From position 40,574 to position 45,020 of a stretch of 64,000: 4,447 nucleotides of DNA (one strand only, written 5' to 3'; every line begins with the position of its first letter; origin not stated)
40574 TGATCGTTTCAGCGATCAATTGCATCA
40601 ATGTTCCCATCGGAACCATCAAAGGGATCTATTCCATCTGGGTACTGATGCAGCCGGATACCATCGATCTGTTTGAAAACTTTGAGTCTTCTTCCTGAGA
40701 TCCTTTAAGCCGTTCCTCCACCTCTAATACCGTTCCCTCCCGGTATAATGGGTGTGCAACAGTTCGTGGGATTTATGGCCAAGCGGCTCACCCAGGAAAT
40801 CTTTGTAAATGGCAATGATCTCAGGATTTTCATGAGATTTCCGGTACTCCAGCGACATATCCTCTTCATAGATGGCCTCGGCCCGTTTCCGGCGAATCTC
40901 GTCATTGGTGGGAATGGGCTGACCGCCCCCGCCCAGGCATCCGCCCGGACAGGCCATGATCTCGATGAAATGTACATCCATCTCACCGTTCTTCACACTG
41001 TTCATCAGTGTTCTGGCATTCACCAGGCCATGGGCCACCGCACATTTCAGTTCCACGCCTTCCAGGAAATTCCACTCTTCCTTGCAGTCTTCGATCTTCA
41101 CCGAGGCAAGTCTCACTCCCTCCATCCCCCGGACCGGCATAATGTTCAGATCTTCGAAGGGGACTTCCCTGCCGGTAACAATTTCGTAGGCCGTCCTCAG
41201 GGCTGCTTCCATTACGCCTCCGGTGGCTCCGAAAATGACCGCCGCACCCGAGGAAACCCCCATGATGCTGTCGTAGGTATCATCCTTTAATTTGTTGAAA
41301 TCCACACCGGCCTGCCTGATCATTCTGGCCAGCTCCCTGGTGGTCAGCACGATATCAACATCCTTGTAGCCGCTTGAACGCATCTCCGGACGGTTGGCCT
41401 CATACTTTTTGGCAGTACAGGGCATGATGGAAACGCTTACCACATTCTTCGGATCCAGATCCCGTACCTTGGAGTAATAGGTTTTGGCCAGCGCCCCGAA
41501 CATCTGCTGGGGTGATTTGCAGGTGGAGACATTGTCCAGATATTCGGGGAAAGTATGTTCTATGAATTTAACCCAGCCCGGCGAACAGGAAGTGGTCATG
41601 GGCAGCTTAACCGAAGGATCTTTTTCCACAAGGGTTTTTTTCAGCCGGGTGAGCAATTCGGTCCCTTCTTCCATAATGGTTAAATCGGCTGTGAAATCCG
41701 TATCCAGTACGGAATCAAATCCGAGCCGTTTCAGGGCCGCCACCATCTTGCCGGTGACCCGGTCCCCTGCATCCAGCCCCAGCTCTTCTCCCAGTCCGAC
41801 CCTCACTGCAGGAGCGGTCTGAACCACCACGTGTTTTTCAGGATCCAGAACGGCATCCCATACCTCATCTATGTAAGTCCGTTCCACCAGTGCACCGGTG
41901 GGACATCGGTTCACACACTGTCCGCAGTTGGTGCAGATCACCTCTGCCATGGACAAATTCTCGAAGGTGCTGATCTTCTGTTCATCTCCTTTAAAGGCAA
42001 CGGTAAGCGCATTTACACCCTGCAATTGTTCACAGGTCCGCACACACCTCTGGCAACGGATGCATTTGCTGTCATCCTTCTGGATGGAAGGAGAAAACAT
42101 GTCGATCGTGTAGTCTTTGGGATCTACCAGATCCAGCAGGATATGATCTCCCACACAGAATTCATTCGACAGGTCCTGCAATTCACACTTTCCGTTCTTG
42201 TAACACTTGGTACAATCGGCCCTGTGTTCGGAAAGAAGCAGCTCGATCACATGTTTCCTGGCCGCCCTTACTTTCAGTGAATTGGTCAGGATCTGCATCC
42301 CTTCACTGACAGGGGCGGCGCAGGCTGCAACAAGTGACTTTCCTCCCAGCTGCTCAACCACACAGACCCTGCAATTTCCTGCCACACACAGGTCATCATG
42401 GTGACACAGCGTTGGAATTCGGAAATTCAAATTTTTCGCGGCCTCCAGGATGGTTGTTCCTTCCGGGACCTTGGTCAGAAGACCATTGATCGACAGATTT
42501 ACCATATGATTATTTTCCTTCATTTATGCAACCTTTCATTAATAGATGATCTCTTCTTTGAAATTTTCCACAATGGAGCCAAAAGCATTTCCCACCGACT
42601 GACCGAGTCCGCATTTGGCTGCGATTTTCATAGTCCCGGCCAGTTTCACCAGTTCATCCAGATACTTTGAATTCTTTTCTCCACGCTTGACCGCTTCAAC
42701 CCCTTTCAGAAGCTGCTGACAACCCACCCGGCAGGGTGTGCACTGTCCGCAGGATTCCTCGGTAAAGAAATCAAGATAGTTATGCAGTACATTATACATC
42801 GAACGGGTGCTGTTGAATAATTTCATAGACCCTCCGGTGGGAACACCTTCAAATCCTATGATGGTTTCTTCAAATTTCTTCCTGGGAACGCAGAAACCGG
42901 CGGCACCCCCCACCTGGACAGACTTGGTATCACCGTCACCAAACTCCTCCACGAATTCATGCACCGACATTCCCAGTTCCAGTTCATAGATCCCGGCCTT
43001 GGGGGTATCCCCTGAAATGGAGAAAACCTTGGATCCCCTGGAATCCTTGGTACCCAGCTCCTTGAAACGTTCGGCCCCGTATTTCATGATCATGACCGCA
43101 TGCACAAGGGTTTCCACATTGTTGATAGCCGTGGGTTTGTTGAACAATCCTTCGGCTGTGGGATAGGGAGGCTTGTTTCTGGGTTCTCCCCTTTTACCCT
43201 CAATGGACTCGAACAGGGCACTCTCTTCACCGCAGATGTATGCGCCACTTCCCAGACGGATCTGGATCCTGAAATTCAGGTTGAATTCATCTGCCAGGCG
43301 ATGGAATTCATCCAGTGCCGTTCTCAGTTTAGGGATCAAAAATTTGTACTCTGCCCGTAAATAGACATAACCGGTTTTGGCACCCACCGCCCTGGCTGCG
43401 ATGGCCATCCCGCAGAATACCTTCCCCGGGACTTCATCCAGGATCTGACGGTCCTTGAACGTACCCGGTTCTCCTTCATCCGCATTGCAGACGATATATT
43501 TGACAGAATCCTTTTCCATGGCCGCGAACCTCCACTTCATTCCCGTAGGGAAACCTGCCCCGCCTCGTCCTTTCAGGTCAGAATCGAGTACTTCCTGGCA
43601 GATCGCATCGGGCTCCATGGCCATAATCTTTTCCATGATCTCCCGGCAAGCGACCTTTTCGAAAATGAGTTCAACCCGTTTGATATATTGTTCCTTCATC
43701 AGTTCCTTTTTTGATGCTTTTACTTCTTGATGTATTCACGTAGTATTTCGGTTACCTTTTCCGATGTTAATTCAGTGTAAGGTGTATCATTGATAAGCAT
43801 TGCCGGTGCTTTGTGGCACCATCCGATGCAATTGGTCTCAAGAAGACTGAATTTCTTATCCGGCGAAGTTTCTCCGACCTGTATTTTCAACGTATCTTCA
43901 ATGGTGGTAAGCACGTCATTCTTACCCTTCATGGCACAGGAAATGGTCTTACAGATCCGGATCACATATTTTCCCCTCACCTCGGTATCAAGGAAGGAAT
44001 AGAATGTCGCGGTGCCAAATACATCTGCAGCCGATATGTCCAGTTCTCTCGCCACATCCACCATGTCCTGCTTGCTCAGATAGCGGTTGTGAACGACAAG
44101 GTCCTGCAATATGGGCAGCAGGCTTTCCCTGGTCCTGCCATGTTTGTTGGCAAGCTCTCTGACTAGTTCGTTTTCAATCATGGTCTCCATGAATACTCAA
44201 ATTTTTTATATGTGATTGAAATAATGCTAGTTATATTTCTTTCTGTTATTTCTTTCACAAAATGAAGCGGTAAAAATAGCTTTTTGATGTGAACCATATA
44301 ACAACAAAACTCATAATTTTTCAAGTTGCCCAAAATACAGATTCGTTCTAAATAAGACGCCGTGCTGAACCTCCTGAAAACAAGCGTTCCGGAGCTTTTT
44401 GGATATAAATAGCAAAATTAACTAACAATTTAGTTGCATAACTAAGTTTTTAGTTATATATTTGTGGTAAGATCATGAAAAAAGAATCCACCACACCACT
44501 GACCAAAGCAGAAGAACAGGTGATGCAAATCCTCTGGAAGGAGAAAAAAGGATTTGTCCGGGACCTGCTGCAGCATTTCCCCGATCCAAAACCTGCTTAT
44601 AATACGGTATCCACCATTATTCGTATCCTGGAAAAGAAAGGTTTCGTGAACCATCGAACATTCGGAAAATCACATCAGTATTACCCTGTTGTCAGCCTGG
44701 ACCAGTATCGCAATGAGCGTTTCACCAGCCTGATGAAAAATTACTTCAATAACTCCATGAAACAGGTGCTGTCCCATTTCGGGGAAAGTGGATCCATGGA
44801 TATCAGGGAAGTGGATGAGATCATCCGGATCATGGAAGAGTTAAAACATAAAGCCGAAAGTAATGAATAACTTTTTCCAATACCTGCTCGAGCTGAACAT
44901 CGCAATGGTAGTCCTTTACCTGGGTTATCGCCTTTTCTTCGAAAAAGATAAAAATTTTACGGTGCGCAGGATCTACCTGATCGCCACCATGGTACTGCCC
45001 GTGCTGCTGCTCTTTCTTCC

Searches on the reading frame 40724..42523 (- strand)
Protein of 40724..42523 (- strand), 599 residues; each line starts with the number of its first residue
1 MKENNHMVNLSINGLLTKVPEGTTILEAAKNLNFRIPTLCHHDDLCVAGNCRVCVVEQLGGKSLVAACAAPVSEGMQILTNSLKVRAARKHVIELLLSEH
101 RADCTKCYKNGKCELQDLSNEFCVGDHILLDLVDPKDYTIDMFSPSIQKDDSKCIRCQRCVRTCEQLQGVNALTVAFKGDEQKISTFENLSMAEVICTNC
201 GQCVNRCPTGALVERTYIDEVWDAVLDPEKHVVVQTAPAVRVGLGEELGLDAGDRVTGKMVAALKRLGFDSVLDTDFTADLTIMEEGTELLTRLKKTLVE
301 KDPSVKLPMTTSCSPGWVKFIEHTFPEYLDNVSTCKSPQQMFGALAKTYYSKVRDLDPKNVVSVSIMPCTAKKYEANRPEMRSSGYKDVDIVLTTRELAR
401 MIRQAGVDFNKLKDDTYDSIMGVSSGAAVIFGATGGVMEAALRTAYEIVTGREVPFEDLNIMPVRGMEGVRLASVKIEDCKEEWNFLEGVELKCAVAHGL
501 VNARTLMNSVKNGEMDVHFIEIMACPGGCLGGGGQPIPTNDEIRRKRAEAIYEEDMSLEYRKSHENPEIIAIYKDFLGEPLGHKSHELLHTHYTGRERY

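Call 6: search_protein_families(library=pfam, proteins=[window:40724-42523:-])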
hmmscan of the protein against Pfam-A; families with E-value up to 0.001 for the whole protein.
window:40724-42523:- (599 aa): 13 families
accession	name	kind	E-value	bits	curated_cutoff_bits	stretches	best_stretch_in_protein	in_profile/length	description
PF02906.19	Fe_hyd_lg_C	-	6.2e-97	324.5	22.1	1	230-533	1-245/245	Iron only hydrogenase large subunit, C-terminal domain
PF02256.22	Fe_hyd_SSU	-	2e-26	92.2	24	1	541-596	1-56/56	Iron hydrogenase small subunit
PF13510.11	Fer2_4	-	1.3e-16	60.8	22.8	1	6-81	2-80/82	2Fe-2S iron-sulfur cluster binding domain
PF10588.14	NADH-G_4Fe-4S_3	-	4.4e-13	49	27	1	89-125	1-37/40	NADH-ubiquinone oxidoreductase-G iron-sulfur binding region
PF22117.2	Fer4_Nqo3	-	1.6e-10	41.5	27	1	145-212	2-66/67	NADH-quinone oxidoreductase subunit 3, ferredoxin-like domain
PF12838.12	Fer4_7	-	3e-09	37.7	27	1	153-211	1-52/52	4Fe-4S dicluster domain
PF14697.11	Fer4_21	-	9.5e-06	26.1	35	1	150-209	4-53/59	4Fe-4S dicluster domain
PF00111.32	Fer2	-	1.2e-05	25.6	21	1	17-62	10-51/77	2Fe-2S iron-sulfur cluster binding domain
PF13187.11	Fer4_9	-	4.4e-05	23.9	27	1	153-211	1-51/52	4Fe-4S dicluster domain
PF13237.11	Fer4_10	-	5.9e-05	23.3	25.5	0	147-208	2-53/53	4Fe-4S dicluster domain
PF13183.11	Fer4_8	-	6.1e-05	23.9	27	1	152-210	3-67/68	4Fe-4S dicluster domain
PF00037.32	Fer4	-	0.00011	22.3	21.1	1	197-212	8-23/24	4Fe-4S binding domain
PF13484.11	Fer4_16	-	0.00033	21.8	30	1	197-216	2-22/66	4Fe-4S double cluster binding domain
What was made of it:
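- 40724..44190 (-): hydCBA, a trimeric NADH-dependent [FeFe] hydrogenase operon (NuoE-like, NuoF-like, HydA). Pfam (call 6).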

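Call 28: search_protein_families(library=ncbifam, proteins=[window:40724-42523:-])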
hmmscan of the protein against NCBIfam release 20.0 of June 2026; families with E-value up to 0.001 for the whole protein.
window:40724-42523:- (599 aa): 27 families (the best 25 are shown)
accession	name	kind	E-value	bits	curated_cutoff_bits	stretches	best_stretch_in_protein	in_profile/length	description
NF040763.1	FeFe_hydrog_A6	exception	5.5e-261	866.9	765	1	8-596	1-571/571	NADH-dependent [FeFe] hydrogenase, group A6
NF040762.1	Hydr_FeFe_Clost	exception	4.1e-176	587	900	1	9-594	2-572/572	ferredoxin hydrogenase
TIGR02512.1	FeFe_hydrog_A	subfamily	4.8e-155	516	405.95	1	146-537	1-374/375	[FeFe] hydrogenase, group A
NF005745.0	PRK07569.1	equivalog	8.9e-51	172.5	333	1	7-216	3-211/238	bidirectional hydrogenase complex protein HoxU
TIGR04105.1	FeFe_hydrog_B1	subfamily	1.8e-48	165.4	450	2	146-490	136-446/462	monomeric [FeFe] hydrogenase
TIGR01973.1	NuoG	equivalog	1.4e-44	152.9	470.05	1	11-218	2-204/606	NADH-quinone oxidoreductase subunit NuoG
NF006305.0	PRK08493.1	equivalog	5.9e-32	110.6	591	1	7-217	1-226/819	NADH-quinone oxidoreductase subunit G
NF005895.0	PRK07860.1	equivalog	3.8e-30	104.6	802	1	3-217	13-225/811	NADH-quinone oxidoreductase subunit G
NF009454.0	PRK12814.1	equivalog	3.1e-23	82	916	1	7-105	3-101/657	putative NADPH-dependent glutamate synthase small subunit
NF004546.0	PRK05888.3-3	equivalog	2.1e-06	27.3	260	1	151-226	63-138/196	NADH-quinone oxidoreductase subunit NuoI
TIGR01971.1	NuoI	subfamily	2.8e-06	26.9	113.05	1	150-215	40-101/121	NADH-quinone oxidoreductase, chain I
TIGR00403.1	ndhI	equivalog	4.7e-06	26.3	302.35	1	141-212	51-119/183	NAD(P)H-quinone oxidoreductase subunit I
TIGR02494.1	PFLE_PFLC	subfamily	5.2e-06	25.9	174.35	1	146-227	42-115/293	glycyl-radical enzyme activating protein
NF040612.1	F420_dehyd_FpoI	exception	5.6e-06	26.2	180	1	147-214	37-101/135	F420H2 dehydrogenase subunit FpoI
TIGR02912.1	sulfite_red_C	equivalog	9.6e-06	24.8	324.1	1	147-213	164-219/314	sulfite reductase subunit C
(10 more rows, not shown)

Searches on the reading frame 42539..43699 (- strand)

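Call 6: search_protein_families(library=pfam, proteins=[window:42539-43699:-])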
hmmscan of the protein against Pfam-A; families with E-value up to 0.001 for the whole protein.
window:42539-43699:- (386 aa): 2 families
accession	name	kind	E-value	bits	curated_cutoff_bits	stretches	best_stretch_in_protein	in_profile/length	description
PF01512.22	Complex1_51K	-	4e-42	144.1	31.2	1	38-200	2-147/150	Nuo51 FMN-binding domain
PF10589.14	NADH_4Fe-4S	-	7.2e-24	83.9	23.5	1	304-384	2-82/85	NADH-ubiquinone oxidoreductase-F iron-sulfur binding region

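Call 28: search_protein_families(library=ncbifam, proteins=[window:42539-43699:-])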
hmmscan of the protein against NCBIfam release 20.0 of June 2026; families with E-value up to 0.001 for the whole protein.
window:42539-43699:- (386 aa): 6 families
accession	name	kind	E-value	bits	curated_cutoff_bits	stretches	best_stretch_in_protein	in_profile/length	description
TIGR01959.1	nuoF_fam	equivalog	7.8e-104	347.3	558.65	1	21-384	25-406/410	NADH-quinone oxidoreductase subunit NuoF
NF010120.0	PRK13596.1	equivalog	4e-87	292.5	389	1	22-384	32-413/433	NADH-quinone oxidoreductase subunit NuoF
NF008436.0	PRK11278.1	equivalog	1.5e-72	244.9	749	1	24-383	42-421/448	NADH-quinone oxidoreductase subunit NuoF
TIGR04481.1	PR_assoc_PrdC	equivalog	5.4e-11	41.9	490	1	30-205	73-226/425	proline reductase-associated electron transfer protein PrdC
TIGR01945.1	rnfC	subfamily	7.6e-10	37.9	245.95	1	15-131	106-220/435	RnfABCDGE type electron transport complex subunit C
NF003454.1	PRK05035.1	equivalog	4.7e-08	32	345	1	19-131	112-221/556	electron transport complex subunit RsxC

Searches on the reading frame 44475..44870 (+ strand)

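Call 6: search_protein_families(library=pfam, proteins=[window:44475-44870:+])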
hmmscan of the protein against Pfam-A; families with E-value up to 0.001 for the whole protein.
window:44475-44870:+ (131 aa): 1 family
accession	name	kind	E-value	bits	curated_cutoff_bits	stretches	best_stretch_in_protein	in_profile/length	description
PF03965.22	Penicillinase_R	-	1.3e-28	100.1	22.6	1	9-121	1-114/115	Penicillinase repressor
